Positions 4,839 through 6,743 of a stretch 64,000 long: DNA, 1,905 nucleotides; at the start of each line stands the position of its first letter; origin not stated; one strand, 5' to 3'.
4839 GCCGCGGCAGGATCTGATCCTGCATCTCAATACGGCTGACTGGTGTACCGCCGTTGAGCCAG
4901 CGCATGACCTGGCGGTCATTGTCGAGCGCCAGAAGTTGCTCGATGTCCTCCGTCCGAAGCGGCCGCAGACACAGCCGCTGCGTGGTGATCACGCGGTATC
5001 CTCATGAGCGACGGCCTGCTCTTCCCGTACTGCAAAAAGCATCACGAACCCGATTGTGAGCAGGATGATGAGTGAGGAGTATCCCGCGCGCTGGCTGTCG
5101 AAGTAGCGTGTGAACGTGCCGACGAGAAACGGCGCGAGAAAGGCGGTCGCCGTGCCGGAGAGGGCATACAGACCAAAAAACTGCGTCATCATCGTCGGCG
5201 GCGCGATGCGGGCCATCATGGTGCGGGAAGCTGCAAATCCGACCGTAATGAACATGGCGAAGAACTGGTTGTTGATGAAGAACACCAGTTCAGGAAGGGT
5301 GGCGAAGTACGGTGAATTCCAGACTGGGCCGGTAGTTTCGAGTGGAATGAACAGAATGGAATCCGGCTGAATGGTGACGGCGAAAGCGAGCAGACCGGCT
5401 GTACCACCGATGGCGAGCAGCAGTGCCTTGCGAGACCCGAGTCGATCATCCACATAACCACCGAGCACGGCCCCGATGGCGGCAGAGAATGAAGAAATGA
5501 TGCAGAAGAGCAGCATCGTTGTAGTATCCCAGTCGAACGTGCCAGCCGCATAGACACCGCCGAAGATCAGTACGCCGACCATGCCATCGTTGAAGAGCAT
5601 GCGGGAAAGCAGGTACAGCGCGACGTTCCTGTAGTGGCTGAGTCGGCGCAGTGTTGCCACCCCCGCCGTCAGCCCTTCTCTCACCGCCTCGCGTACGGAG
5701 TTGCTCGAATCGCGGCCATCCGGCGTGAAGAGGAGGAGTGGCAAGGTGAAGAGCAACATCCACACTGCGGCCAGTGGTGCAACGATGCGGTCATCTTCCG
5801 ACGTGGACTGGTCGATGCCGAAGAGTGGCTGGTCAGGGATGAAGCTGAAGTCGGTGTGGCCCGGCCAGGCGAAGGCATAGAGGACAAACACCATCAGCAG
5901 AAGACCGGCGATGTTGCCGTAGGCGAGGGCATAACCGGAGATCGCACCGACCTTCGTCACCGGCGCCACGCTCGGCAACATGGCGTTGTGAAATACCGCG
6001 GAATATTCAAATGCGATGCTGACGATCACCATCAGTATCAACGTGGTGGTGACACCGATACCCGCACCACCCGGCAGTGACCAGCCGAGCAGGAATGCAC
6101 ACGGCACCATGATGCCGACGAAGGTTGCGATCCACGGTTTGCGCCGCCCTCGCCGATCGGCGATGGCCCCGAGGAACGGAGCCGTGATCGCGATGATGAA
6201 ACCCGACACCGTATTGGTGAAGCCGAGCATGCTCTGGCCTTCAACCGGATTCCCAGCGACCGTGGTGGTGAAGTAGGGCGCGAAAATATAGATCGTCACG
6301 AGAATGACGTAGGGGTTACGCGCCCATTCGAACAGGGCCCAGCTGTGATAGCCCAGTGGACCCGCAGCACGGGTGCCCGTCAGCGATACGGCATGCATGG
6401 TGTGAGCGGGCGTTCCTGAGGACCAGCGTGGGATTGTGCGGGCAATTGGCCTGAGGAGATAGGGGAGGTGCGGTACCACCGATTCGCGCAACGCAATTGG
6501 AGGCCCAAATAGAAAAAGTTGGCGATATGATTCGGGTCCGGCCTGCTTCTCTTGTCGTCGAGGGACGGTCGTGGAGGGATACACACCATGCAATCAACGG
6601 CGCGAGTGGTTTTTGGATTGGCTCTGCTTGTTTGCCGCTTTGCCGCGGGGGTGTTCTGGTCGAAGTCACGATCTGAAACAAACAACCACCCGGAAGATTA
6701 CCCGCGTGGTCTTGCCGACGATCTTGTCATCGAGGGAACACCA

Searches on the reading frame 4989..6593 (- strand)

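Call 54: search_protein_families(library=pfam, proteins=[window:4989-6593:-], max_evalue=0.0001)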
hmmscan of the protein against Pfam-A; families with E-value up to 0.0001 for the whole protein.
window:4989-6593:- (534 aa): 2 families
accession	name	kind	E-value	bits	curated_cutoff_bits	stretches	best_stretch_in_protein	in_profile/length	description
PF11700.14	ATG22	-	4.6e-36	125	24.1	1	112-528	62-478/482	Vacuole effluxer Atg22 like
PF07690.21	MFS_1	-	5.9e-18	65.3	33.4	1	102-418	13-306/347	Major Facilitator Superfamily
